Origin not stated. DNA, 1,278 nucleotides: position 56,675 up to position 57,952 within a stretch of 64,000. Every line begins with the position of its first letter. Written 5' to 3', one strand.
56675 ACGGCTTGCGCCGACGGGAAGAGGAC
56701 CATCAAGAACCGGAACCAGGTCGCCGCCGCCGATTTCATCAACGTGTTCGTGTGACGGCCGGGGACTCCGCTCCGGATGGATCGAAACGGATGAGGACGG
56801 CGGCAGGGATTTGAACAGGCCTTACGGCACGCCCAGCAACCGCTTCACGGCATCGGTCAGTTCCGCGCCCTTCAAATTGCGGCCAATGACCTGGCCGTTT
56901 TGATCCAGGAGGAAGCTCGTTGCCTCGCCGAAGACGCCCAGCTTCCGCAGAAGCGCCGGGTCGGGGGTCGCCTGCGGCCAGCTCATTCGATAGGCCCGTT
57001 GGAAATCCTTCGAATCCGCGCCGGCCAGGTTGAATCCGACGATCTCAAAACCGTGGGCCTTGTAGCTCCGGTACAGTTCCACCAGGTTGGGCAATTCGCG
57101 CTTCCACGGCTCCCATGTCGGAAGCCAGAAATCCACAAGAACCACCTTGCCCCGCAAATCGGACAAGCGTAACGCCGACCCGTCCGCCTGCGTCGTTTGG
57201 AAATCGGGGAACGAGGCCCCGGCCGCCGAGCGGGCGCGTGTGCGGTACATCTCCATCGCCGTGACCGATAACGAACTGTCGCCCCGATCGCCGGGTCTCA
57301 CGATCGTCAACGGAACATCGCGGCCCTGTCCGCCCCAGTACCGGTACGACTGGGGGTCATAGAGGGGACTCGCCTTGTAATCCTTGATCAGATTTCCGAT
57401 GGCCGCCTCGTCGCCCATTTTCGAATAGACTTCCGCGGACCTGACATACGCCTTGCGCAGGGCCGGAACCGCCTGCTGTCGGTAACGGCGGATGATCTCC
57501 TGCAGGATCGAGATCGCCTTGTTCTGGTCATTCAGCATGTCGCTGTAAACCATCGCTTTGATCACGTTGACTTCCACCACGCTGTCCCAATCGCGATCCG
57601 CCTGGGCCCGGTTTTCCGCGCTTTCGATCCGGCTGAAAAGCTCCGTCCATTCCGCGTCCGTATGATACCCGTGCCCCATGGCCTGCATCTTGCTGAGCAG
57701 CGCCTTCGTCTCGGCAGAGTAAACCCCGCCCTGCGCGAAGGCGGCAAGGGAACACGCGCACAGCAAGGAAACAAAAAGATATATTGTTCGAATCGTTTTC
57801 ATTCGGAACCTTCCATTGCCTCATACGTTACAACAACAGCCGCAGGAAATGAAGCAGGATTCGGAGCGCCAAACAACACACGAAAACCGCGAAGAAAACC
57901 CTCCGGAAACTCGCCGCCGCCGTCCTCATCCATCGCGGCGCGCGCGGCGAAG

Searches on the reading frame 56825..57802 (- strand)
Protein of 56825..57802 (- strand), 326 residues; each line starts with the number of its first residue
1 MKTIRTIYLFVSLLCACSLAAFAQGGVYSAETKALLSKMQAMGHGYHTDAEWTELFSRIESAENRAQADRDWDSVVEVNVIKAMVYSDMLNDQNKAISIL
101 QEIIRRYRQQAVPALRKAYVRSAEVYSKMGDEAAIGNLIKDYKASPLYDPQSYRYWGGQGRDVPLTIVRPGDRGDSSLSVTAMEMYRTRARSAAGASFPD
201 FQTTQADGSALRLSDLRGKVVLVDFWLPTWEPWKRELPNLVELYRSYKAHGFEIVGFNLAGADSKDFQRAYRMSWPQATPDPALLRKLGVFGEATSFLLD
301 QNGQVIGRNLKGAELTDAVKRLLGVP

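Call 34: search_protein_families(library=pfam, proteins=[window:56825-57802:-], max_evalue=0.001)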
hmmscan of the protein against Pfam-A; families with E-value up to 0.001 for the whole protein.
window:56825-57802:- (326 aa): 3 families
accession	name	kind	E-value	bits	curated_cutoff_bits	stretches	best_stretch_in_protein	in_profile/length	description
PF00578.27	AhpC-TSA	-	9.3e-13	48.7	26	1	195-305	2-121/124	AhpC/TSA family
PF08534.16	Redoxin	-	1.1e-11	45.1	26.6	1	194-314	2-137/148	Redoxin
PF13905.12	Thioredoxin_8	-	3.7e-06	27.6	27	1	218-305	1-94/94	Thioredoxin-like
